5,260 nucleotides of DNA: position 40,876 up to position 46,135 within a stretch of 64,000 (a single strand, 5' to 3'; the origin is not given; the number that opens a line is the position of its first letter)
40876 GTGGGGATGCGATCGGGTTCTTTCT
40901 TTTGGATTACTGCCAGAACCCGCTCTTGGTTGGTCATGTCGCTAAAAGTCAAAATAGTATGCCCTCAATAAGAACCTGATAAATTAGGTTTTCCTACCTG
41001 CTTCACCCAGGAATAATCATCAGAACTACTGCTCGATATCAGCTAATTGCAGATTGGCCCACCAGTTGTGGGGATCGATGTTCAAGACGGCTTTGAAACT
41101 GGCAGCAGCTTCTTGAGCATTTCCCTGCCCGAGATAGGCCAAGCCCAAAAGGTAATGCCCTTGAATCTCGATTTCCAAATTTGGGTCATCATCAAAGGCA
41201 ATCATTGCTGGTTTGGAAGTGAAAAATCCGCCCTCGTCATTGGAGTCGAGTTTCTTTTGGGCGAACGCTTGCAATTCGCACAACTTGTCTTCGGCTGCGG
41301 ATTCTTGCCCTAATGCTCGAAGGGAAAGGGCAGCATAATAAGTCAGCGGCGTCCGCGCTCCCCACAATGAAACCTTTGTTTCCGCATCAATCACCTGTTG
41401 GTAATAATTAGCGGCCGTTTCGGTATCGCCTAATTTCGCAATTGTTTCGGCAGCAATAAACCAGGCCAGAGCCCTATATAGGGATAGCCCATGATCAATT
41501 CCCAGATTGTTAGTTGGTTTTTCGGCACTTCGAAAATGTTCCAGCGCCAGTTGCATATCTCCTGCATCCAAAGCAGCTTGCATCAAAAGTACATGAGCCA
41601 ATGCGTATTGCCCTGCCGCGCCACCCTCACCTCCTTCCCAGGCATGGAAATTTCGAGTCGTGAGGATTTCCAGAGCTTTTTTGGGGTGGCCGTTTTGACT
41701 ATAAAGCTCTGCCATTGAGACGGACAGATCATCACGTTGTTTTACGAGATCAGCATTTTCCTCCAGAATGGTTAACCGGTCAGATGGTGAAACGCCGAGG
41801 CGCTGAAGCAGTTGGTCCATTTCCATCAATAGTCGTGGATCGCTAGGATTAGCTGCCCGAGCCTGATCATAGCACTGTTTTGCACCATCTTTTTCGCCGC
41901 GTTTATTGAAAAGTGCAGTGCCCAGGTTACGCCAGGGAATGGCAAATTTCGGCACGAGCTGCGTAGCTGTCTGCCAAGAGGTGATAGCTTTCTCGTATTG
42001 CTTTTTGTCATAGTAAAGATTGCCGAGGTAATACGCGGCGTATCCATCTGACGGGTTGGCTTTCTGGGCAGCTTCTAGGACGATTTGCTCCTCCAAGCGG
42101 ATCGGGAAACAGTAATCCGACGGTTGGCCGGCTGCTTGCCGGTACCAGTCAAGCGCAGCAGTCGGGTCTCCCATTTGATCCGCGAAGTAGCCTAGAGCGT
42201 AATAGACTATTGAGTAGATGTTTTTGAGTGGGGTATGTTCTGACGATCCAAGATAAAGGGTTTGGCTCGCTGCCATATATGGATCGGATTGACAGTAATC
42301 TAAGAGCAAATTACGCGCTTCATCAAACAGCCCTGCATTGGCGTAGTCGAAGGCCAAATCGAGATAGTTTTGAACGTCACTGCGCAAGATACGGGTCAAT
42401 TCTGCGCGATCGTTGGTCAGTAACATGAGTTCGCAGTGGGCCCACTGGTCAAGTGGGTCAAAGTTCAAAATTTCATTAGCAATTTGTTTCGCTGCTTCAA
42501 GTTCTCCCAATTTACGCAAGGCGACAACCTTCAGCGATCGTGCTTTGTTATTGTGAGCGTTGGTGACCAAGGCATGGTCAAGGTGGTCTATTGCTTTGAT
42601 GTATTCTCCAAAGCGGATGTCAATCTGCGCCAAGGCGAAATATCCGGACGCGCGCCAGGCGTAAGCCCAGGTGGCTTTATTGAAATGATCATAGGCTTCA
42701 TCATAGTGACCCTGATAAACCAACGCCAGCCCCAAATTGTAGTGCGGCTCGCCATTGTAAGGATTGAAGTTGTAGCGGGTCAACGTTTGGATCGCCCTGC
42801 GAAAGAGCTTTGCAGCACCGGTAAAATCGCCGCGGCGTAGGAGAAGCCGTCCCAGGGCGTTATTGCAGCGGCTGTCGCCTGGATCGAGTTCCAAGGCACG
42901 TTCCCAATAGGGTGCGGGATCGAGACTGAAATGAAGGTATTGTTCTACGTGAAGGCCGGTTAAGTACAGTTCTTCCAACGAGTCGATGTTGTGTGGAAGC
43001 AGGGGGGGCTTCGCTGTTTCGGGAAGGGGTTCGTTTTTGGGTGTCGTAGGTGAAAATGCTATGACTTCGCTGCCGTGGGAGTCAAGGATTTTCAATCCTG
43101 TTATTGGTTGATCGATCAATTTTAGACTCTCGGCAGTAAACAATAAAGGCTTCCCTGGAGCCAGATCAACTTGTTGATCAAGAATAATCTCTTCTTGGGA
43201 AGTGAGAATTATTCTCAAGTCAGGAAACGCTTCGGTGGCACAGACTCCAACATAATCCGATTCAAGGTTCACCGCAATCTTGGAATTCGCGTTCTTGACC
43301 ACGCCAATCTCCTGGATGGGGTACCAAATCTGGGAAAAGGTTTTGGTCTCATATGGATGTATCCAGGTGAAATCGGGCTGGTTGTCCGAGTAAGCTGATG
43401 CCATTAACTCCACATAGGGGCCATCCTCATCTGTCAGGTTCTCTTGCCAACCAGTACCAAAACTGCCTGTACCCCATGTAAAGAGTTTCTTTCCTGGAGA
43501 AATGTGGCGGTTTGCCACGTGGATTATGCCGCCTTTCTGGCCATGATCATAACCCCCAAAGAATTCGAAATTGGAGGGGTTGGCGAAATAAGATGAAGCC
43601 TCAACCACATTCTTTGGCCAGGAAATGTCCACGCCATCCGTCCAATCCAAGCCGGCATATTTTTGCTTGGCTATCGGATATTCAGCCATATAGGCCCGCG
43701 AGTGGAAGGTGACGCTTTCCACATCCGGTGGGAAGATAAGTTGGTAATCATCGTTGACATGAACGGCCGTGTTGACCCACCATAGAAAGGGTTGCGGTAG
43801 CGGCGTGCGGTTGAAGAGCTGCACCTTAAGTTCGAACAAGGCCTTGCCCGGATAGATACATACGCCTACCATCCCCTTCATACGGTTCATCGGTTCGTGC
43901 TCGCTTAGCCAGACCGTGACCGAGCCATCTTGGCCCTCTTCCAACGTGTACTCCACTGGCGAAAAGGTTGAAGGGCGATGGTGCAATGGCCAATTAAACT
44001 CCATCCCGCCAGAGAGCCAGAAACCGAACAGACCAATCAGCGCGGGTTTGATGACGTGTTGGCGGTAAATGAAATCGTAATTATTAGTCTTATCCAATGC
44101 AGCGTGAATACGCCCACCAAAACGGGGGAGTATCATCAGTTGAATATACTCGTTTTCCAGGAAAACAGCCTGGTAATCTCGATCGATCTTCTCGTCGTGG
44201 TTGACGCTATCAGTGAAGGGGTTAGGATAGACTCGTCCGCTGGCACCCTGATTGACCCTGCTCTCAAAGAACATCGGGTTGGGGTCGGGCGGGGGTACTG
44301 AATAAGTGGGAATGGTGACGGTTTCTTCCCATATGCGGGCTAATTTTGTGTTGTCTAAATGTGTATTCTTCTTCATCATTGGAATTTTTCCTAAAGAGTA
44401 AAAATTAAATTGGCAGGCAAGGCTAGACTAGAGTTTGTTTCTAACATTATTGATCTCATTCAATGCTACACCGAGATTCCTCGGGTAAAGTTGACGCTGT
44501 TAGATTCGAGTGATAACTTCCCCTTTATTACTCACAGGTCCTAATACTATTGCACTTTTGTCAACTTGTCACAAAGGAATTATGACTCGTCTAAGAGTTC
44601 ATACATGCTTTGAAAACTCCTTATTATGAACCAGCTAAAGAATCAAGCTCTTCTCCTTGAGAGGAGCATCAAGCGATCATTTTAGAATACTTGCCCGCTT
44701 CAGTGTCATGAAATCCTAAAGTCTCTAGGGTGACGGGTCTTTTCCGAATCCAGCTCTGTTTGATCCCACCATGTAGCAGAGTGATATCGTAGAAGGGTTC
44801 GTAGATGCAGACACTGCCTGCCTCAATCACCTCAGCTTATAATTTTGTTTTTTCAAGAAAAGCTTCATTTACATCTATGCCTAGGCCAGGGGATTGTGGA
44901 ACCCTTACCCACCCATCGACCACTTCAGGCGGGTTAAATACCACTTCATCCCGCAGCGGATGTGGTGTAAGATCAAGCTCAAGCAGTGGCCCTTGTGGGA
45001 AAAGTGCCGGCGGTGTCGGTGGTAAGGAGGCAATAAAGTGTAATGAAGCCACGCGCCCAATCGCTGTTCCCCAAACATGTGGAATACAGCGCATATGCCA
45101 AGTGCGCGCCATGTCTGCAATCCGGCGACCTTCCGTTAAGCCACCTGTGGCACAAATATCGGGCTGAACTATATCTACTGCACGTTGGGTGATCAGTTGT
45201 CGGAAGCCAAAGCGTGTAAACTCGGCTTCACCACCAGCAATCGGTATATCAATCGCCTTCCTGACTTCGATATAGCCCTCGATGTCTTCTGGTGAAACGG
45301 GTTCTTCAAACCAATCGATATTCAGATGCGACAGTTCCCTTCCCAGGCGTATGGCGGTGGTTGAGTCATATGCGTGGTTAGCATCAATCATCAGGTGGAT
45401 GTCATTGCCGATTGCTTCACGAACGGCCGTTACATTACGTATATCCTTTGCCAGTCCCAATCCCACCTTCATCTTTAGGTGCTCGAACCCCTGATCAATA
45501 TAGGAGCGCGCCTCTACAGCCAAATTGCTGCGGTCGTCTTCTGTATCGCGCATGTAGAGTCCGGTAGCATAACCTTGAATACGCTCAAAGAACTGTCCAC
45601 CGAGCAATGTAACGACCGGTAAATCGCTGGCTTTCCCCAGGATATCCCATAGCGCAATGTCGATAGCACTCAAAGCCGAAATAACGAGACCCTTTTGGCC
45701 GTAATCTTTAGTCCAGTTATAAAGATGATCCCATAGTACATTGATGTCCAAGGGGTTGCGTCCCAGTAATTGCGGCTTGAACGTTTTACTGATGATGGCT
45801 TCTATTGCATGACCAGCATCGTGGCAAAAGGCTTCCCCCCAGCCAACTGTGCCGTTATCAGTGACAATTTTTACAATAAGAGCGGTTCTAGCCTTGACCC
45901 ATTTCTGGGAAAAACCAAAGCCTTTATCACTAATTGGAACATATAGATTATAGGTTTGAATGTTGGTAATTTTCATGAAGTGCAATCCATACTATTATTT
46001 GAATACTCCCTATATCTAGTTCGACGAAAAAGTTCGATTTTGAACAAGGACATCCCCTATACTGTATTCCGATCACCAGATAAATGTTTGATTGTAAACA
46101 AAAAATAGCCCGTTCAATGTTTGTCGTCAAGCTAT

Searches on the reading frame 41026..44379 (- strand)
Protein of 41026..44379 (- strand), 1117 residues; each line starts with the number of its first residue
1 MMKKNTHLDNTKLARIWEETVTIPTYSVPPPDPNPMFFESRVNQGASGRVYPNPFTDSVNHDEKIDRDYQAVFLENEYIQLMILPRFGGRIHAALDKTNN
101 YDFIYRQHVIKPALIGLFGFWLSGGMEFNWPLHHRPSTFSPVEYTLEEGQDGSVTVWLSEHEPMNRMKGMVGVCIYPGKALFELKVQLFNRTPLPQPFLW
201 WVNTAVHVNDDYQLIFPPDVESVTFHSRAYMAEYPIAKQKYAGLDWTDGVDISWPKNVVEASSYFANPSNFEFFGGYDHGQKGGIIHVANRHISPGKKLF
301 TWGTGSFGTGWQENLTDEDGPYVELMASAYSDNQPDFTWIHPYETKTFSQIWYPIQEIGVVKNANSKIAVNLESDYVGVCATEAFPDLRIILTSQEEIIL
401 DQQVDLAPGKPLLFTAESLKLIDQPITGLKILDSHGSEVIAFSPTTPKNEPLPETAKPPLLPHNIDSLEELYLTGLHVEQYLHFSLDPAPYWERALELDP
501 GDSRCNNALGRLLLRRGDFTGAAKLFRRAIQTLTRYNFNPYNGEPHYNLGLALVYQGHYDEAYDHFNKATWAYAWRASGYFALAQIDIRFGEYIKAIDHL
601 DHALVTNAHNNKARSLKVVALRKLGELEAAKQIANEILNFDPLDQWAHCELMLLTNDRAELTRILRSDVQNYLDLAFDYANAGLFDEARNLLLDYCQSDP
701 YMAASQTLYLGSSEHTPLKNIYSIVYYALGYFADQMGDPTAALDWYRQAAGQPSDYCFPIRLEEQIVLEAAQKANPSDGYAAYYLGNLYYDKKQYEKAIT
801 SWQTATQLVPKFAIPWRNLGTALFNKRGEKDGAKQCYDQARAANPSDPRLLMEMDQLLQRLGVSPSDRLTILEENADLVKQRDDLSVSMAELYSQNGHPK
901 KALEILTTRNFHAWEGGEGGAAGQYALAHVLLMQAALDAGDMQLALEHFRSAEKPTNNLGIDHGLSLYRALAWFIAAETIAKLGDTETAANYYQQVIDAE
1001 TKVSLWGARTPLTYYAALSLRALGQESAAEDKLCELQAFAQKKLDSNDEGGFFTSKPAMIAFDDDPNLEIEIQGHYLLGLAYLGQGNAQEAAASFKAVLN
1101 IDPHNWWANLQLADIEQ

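Call 32: search_protein_families(library=pfam, proteins=[window:41026-44379:-], max_evalue=0.0001)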
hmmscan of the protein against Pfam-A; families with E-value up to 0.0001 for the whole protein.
window:41026-44379:- (1117 aa): 18 families
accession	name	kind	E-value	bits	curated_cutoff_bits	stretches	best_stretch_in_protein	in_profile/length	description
PF17128.10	DUF5107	-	2.2e-54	184.9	24.4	1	50-354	6-309/310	Domain of unknown function (DUF5107)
PF07719.23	TPR_2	-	2.8e-35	117.9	27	2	780-811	2-33/34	Tetratricopeptide repeat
PF00515.34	TPR_1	-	1.6e-26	91.4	27.8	1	546-569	4-27/34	Tetratricopeptide repeat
PF13428.12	TPR_14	-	1.3e-25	87.7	23.5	0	1075-1115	4-44/44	Tetratricopeptide repeat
PF14559.12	TPR_19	-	1.2e-21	77.2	25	0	1083-1115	2-34/68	Tetratricopeptide repeat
PF13181.12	TPR_8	-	2e-21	74.7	25.7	0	1074-1105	3-34/34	Tetratricopeptide repeat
PF13432.12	TPR_16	-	5.2e-21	75.2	32.7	1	489-531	17-59/65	Tetratricopeptide repeat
PF13424.12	TPR_12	-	2.7e-18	66.3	30.1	1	507-570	7-72/77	Tetratricopeptide repeat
PF13414.12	TPR_11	-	4.1e-16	58.8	26.8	1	786-825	1-40/42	TPR repeat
PF13176.12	TPR_7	-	6.8e-13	48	27.9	0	508-532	4-27/36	Tetratricopeptide repeat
PF13431.12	TPR_17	-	8.7e-13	47.9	24.4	0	492-522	2-32/34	Tetratricopeptide repeat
PF13174.12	TPR_6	-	7.2e-10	39.3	26.3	0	1076-1103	4-31/33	Tetratricopeptide repeat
PF12895.13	ANAPC3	-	1.2e-08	35.6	27.2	0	493-568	13-81/82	Anaphase-promoting complex, cyclosome, subunit 3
PF07721.20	TPR_4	-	1.9e-08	34.6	27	0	1074-1093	3-22/26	Tetratricopeptide repeat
PF25064.1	ARM_TT21_5th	-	6.7e-08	33.3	27.8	0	496-583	28-112/117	TT21 fifth ARM repeats domain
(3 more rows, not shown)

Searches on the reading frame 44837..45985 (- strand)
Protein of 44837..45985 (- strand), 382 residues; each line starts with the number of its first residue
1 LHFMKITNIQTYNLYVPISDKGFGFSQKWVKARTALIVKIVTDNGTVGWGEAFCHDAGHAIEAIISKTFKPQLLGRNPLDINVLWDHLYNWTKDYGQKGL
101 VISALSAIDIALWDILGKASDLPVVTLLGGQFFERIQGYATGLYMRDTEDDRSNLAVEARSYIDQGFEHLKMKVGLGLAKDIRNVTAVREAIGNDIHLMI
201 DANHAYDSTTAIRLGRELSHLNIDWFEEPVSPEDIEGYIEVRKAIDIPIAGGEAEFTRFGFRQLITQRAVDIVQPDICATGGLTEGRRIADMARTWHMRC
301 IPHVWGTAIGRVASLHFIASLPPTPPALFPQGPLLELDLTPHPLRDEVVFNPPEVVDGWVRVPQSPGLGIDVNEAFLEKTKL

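Call 32: search_protein_families(library=pfam, proteins=[window:44837-45985:-], max_evalue=0.0001)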
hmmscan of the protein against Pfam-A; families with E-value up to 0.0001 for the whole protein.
window:44837-45985:- (382 aa): 2 families
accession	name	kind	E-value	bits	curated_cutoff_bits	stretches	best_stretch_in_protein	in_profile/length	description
PF13378.12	MR_MLE_C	-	1e-68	231.7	29.4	1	155-375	2-218/219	Enolase C-terminal domain-like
PF02746.21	MR_MLE_N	-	8.3e-18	65.1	22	1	27-129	20-117/117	Mandelate racemase / muconate lactonizing enzyme, N-terminal domain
